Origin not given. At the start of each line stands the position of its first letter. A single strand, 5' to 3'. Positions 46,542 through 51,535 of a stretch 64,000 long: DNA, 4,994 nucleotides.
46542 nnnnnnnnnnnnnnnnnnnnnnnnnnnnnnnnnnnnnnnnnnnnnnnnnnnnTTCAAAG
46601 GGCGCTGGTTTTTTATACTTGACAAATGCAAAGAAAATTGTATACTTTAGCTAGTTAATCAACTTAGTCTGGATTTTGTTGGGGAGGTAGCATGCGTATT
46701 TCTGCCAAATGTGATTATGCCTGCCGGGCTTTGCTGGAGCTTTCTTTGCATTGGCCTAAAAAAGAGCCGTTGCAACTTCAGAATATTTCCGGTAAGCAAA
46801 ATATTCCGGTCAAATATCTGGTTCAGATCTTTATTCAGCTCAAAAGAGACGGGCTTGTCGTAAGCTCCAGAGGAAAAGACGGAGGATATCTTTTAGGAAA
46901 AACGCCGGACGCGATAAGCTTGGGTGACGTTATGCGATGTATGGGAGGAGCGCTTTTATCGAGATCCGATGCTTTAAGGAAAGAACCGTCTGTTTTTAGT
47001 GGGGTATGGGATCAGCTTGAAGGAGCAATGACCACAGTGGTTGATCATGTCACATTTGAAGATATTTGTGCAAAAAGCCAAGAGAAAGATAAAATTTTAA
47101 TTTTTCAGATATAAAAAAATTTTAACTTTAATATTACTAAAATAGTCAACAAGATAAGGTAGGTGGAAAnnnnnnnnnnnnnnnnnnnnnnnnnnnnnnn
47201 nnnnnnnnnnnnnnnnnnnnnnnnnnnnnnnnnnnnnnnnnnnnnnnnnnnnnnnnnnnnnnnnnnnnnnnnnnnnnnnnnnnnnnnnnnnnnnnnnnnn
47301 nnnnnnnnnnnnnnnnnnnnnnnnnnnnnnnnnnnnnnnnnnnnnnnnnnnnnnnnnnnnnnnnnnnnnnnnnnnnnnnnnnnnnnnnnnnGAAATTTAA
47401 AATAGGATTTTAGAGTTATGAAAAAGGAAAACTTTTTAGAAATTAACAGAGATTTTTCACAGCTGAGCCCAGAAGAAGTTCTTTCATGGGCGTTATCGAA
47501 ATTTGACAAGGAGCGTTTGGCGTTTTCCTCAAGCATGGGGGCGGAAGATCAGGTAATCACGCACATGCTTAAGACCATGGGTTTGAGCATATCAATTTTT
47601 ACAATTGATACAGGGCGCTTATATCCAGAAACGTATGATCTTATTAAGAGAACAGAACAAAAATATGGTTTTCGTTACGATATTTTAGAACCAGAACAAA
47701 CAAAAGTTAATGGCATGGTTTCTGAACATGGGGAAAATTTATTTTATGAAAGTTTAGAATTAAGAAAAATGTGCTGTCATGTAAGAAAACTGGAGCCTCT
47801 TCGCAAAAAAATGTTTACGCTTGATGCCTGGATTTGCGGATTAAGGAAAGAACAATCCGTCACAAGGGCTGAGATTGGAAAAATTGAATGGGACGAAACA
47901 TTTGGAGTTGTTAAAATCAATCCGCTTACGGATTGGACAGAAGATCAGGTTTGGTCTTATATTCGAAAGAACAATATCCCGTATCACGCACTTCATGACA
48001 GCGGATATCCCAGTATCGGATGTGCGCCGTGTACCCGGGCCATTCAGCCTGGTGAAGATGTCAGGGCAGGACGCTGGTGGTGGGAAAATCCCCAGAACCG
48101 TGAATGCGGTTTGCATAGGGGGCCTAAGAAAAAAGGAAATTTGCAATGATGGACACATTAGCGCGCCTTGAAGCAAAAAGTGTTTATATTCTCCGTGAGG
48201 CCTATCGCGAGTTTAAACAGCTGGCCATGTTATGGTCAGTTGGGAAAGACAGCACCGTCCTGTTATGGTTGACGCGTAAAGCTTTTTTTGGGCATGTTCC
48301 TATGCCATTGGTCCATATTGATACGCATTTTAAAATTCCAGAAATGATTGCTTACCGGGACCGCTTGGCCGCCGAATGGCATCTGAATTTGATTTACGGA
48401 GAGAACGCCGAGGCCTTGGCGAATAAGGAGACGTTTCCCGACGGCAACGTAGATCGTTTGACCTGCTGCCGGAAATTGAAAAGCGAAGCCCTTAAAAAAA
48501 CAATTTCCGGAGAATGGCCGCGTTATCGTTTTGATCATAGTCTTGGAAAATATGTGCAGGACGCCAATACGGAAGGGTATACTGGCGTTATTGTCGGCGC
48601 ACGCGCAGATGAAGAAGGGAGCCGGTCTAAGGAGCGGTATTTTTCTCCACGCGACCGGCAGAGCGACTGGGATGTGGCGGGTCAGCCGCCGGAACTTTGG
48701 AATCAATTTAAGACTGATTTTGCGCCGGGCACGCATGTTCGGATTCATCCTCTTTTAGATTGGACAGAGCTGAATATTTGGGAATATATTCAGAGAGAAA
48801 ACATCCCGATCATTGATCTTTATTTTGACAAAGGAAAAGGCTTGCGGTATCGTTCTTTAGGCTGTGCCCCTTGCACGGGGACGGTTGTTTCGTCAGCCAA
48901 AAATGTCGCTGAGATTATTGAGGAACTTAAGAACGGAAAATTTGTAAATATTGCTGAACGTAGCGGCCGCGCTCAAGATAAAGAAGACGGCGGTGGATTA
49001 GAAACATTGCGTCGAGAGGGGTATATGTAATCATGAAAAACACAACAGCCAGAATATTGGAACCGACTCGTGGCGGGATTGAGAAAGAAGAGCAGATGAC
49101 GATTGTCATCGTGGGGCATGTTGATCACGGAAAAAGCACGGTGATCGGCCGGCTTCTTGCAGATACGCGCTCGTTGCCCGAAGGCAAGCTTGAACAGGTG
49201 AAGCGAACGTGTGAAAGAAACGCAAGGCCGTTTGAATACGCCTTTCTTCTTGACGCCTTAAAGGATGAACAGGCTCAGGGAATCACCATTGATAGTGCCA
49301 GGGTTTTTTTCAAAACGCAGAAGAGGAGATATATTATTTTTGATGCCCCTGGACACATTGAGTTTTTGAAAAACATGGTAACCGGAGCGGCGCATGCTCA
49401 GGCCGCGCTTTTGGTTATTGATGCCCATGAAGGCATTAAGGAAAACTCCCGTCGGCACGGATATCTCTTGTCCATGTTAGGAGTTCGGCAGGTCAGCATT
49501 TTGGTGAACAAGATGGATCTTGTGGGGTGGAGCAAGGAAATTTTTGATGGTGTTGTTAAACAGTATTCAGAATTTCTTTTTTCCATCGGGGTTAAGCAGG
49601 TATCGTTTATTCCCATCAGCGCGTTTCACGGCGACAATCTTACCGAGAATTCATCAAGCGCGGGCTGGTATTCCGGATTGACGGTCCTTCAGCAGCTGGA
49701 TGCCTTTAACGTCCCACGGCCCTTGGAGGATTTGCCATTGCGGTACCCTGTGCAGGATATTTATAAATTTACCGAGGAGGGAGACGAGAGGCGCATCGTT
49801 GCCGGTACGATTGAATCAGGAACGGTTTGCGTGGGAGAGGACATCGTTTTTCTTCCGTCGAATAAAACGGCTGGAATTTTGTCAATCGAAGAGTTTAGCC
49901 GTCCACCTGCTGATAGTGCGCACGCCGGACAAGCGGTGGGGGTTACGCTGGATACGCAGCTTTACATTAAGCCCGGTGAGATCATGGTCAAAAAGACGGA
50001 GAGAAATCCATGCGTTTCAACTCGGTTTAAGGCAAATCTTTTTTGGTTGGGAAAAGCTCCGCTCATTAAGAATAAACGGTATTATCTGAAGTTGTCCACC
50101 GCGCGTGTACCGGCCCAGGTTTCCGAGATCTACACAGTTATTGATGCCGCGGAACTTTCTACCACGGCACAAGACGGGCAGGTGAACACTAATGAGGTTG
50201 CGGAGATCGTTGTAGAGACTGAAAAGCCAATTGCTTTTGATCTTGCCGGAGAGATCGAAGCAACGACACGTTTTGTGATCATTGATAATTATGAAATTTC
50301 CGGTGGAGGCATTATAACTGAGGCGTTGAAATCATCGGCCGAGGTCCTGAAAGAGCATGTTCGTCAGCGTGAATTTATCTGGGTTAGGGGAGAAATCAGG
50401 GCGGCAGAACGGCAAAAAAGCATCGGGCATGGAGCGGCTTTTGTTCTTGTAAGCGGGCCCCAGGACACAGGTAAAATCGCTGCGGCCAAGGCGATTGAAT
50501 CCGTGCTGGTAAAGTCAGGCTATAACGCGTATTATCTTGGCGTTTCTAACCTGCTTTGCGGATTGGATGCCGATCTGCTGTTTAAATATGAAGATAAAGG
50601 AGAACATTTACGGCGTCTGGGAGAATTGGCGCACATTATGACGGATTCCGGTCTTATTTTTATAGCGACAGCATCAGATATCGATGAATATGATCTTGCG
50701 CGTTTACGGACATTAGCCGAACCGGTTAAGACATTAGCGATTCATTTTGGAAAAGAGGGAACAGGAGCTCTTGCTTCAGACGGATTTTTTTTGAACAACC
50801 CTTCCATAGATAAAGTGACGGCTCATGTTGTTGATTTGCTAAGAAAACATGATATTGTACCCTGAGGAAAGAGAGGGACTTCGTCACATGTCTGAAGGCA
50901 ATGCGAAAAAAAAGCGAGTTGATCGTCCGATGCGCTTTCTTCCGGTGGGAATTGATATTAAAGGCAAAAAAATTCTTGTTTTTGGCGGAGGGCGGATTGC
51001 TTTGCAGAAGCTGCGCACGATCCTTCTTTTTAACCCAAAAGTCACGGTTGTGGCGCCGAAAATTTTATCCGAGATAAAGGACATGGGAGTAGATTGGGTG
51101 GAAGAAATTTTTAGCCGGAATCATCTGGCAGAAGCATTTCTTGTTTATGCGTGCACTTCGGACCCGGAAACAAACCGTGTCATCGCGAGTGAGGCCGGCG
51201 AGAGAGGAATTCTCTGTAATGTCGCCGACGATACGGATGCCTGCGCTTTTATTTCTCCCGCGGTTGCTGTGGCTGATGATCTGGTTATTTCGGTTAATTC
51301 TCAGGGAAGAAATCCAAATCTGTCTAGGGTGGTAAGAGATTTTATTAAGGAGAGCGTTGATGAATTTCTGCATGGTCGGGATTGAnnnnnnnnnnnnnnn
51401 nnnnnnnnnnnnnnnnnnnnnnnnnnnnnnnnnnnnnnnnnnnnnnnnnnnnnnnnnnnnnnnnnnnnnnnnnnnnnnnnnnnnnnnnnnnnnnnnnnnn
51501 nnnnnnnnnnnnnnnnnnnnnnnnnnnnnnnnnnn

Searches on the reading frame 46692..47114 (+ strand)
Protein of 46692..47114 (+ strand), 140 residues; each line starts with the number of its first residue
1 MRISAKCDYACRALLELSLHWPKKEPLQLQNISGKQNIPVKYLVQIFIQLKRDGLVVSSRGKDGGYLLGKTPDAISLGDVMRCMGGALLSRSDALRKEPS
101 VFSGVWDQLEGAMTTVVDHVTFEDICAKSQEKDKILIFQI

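Call 12: search_protein_families(library=ncbifam, proteins=[window:46692-47114:+], max_evalue=0.001)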
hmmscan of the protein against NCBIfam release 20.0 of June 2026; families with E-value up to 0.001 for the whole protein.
window:46692-47114:+ (140 aa): 7 families
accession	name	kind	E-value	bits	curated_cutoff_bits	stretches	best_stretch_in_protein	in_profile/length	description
TIGR00738.1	rrf2_super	superfamily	4.2e-28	97.8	73.3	1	1-126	1-131/132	Rrf2 family transcriptional regulator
NF047409.1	Cys_reg_CymR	equivalog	9.2e-22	77.7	195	1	1-133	1-131/139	cysteine metabolism transcriptional regulator CymR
TIGR02010.1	IscR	equivalog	2.6e-21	75.9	207.55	1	1-129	1-133/135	Fe-S cluster assembly transcriptional regulator IscR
NF008110.0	PRK10857.1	equivalog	2.3e-18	66.5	275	1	1-84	1-83/164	Fe-S cluster assembly transcriptional regulator IscR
NF008240.0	PRK11014.1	equivalog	1.7e-10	41.1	182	1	1-86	1-85/141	nitric oxide-sensing transcriptional repressor NsrR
NF008886.0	PRK11920.1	equivalog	2.1e-08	34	193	1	1-83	1-81/153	iron-responsive transcriptional regulator RirA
TIGR02944.1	suf_reg_Xantho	equivalog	2.8e-08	34.2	110.65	1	1-122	2-127/130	SUF system Fe-S cluster assembly regulator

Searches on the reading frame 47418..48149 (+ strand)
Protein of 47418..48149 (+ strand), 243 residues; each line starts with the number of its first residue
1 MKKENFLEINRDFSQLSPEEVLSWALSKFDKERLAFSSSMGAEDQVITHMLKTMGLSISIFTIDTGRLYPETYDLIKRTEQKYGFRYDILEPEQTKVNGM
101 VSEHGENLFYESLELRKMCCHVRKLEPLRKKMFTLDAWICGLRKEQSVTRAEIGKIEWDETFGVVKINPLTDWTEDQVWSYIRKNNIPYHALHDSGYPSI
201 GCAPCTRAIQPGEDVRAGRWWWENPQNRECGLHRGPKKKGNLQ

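Call 12: search_protein_families(library=ncbifam, proteins=[window:47418-48149:+], max_evalue=0.001)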
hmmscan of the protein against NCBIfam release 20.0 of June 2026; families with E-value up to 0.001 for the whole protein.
window:47418-48149:+ (243 aa): 14 families
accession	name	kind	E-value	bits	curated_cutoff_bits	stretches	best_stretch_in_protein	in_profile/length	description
NF002537.0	PRK02090.1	equivalog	6.8e-83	278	154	1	3-235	13-240/244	phosphoadenylyl-sulfate reductase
TIGR02055.1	APS_reductase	subfamily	3.5e-79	265.1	235.3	1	39-232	1-194/194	adenylylsulfate reductase, thioredoxin dependent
TIGR00434.1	cysH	subfamily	6e-58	196.2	165.1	1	19-234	2-214/214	phosophoadenylyl-sulfate reductase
TIGR00424.1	APS_reduc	equivalog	3.7e-56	190.7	553.2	1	4-240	89-330/464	5'-adenylylsulfate reductase, thioredoxin-independent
TIGR02057.1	PAPS_reductase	equivalog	1.5e-50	172.2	254.2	1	8-233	3-224/224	phosphoadenosine phosphosulfate reductase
NF006327.0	PRK08557.1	equivalog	8e-18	64.4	366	1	27-209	175-358/415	hypothetical protein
NF010367.0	PRK13795.1-2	equivalog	1.5e-16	60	456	1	8-206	217-416/584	hypothetical protein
NF010368.0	PRK13795.1-3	equivalog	7e-14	51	588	1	34-207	248-422/635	hypothetical protein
NF010366.0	PRK13795.1-1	equivalog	6.7e-13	47.6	745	1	52-210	286-448/667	hypothetical protein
NF003587.0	PRK05253.1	subfamily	9.1e-09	35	195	1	165-192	181-208/301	sulfate adenylyltransferase subunit CysD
NF010369.0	PRK13795.1-4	equivalog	1.9e-07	29.7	1086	1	39-206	259-429/633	hypothetical protein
NF006351.0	PRK08576.1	equivalog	2.3e-06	26.5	290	1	119-206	313-402/436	hypothetical protein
TIGR02039.1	CysD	subfamily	7.2e-06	25.8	396.6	0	165-192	173-200/294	sulfate adenylyltransferase, small subunit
NF009214.0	PRK12563.1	equivalog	4.7e-05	22.9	413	0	165-192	196-223/317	sulfate adenylyltransferase subunit CysD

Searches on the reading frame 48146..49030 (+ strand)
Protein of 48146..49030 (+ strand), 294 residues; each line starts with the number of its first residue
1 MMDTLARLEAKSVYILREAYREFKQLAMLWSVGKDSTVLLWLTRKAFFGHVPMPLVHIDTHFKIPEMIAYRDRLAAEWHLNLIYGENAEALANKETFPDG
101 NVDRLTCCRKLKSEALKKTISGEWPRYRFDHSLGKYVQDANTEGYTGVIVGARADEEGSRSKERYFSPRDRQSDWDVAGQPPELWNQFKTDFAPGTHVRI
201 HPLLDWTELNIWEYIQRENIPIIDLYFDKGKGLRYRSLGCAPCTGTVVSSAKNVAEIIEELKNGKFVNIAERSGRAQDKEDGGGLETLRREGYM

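Call 12: search_protein_families(library=ncbifam, proteins=[window:48146-49030:+], max_evalue=0.001)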
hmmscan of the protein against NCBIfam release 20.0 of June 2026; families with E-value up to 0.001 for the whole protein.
window:48146-49030:+ (294 aa): 12 families
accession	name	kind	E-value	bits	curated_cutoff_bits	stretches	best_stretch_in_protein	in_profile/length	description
NF003587.0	PRK05253.1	subfamily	4.8e-104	347.8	195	2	2-230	6-213/301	sulfate adenylyltransferase subunit CysD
TIGR02039.1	CysD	subfamily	3.6e-71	240.2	396.6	2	5-229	1-204/294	sulfate adenylyltransferase, small subunit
NF009214.0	PRK12563.1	equivalog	5.4e-71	239.6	413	3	141-229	139-227/317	sulfate adenylyltransferase subunit CysD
NF002537.0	PRK02090.1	equivalog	9.4e-16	58.1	154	2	196-249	170-218/244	phosphoadenylyl-sulfate reductase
NF010367.0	PRK13795.1-2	equivalog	9.9e-12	44.1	456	2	5-126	223-343/584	hypothetical protein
NF006327.0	PRK08557.1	equivalog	3.6e-11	42.5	366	2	197-263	313-374/415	hypothetical protein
TIGR02055.1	APS_reductase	subfamily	5.1e-11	42.7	235.3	1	189-251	118-175/194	adenylylsulfate reductase, thioredoxin dependent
NF006351.0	PRK08576.1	equivalog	7.1e-10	38.1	290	1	5-121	218-327/436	hypothetical protein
TIGR00434.1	cysH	subfamily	2.8e-09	37.2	165.1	1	197-249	146-193/214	phosophoadenylyl-sulfate reductase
NF010366.0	PRK13795.1-1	equivalog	2e-08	32.9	745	1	19-115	263-358/667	hypothetical protein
TIGR02057.1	PAPS_reductase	equivalog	4.7e-08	33.2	254.2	1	197-248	157-203/224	phosphoadenosine phosphosulfate reductase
NF010368.0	PRK13795.1-3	equivalog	5.5e-08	31.5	588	1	196-262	378-439/635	hypothetical protein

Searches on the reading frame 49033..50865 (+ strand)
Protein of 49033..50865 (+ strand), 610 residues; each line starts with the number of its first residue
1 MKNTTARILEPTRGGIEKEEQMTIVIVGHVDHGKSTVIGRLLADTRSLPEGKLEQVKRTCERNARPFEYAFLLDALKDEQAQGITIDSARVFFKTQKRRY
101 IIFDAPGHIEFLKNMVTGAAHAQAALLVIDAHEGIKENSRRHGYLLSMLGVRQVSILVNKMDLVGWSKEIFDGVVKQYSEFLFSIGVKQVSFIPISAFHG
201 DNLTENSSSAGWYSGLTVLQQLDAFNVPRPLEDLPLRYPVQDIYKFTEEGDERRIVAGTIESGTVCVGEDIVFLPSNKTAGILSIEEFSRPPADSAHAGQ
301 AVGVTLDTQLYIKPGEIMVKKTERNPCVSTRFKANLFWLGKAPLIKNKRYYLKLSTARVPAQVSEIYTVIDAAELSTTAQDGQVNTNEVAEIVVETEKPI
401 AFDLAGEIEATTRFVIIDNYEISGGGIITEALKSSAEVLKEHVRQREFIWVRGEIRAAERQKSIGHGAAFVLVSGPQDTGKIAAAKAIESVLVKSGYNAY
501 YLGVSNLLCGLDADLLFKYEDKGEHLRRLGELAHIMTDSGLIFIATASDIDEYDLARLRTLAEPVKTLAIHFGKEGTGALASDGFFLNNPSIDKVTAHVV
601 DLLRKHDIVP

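Call 5: search_protein_families(library=pfam, proteins=[window:49033-50865:+], max_evalue=0.01)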
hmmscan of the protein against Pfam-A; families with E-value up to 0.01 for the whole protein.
window:49033-50865:+ (610 aa): 5 families
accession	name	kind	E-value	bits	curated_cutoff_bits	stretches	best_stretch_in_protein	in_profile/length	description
PF00009.33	GTP_EFTU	-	9.7e-44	149.6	26.5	1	21-204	3-176/188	Elongation factor Tu GTP binding domain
PF22594.2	GTP-eEF1A_C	-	4.2e-16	59.6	27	1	331-429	1-101/101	GTP-eEF1A C-terminal domain-like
PF01583.26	APS_kinase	-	9.9e-12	45.6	21.1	1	470-547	4-81/152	Adenylylsulphate kinase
PF03144.31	GTP_EFTU_D2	-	1.3e-06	29.2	30.3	1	254-306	2-58/73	Elongation factor Tu domain 2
PF01926.29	MMR_HSR1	-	2.2e-06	28.2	21.9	0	80-142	28-96/113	50S ribosome-binding GTPase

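Call 12: search_protein_families(library=ncbifam, proteins=[window:49033-50865:+], max_evalue=0.001)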
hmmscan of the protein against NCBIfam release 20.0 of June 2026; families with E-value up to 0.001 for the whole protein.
window:49033-50865:+ (610 aa): 37 families (the best 25 are shown)
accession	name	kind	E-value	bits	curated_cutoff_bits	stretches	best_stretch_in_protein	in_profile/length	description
NF004035.0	PRK05506.1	subfamily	1.2e-130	436.8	715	1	17-559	20-551/632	bifunctional sulfate adenylyltransferase subunit 1/adenylylsulfate kinase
TIGR02034.1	CysN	subfamily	1.6e-102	343.6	336.1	1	24-420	3-396/406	sulfate adenylyltransferase, large subunit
NF003478.0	PRK05124.1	equivalog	4.4e-100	335.5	590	1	19-438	25-443/475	sulfate adenylyltransferase subunit CysN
NF008969.0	PRK12317.1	subfamily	3.2e-89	299.5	502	1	18-430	4-420/426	elongation factor 1-alpha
TIGR00483.1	EF-1_alpha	equivalog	4.7e-81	272.4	540.1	1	18-430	4-421/427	translation elongation factor EF-1 subunit alpha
NF000766.0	PRK00049.1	subfamily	1.4e-37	129.5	449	1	20-342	11-317/396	elongation factor Tu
NF009373.0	PRK12736.1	subfamily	2e-37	128.9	452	1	20-428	11-389/394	elongation factor Tu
NF009372.0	PRK12735.1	subfamily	1.9e-35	122.5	479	1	21-351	12-326/396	elongation factor Tu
TIGR00485.1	EF-Tu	equivalog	1.2e-34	119.7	522.4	1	20-364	11-343/394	elongation factor Tu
TIGR00475.1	selB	equivalog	2.4e-29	102.5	242.25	1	75-307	27-244/581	selenocysteine-specific translation elongation factor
TIGR03680.1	eif2g_arch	equivalog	2.3e-20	73.2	514.5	1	20-203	4-185/407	translation initiation factor IF-2 subunit gamma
NF003077.0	PRK04000.1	equivalog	1.8e-19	70.2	315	1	19-203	7-189/412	translation initiation factor IF-2 subunit gamma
NF003013.0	PRK03846.1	subfamily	8.4e-17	61.5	163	1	444-545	4-105/202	adenylyl-sulfate kinase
TIGR01393.1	lepA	equivalog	1.5e-14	53.3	533.9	1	24-204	6-169/595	translation elongation factor 4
TIGR00455.1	apsK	equivalog_domain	2.8e-13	49.9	138.7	1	455-547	5-97/184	adenylyl-sulfate kinase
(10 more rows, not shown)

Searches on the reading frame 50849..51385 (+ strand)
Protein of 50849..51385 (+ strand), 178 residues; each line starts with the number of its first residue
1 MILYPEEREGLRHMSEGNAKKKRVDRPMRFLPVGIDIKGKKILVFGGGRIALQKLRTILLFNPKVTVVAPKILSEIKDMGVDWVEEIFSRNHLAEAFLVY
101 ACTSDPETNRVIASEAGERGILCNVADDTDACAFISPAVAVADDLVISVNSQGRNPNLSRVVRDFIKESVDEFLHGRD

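Call 5: search_protein_families(library=pfam, proteins=[window:50849-51385:+], max_evalue=0.01)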
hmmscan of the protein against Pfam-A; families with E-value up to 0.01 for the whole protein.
window:50849-51385:+ (178 aa): 2 families
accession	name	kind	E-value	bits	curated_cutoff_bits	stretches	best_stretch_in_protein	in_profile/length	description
PF13241.12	NAD_binding_7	-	3.3e-28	98.7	22.1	1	35-138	3-104/104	Putative NAD(P)-binding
PF02826.25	2-Hacid_dh_C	-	0.00025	20.9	25.1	1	12-115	9-112/178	D-isomer specific 2-hydroxyacid dehydrogenase, NAD binding domain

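Call 12: search_protein_families(library=ncbifam, proteins=[window:50849-51385:+], max_evalue=0.001)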
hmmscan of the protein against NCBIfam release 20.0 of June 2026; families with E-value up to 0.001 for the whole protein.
window:50849-51385:+ (178 aa): 5 families
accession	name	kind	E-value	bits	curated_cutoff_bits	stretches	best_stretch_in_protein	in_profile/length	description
NF007922.1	PRK10637.1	equivalog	1e-27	97.2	400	1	30-172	1-149/450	siroheme synthase CysG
TIGR01470.1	cysG_Nterm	subfamily_domain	1.7e-27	96.5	62.3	1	31-171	1-145/205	siroheme synthase, N-terminal domain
NF005222.0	PRK06718.1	equivalog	5e-22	78.5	204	1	30-172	2-147/203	NAD(P)-binding protein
NF005223.0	PRK06719.1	equivalog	1.7e-18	66.8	223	1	31-165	5-139/157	precorrin-2 dehydrogenase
NF004045.0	PRK05562.1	equivalog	2.5e-13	49.9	181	1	18-172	4-162/225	NAD(P)-dependent oxidoreductase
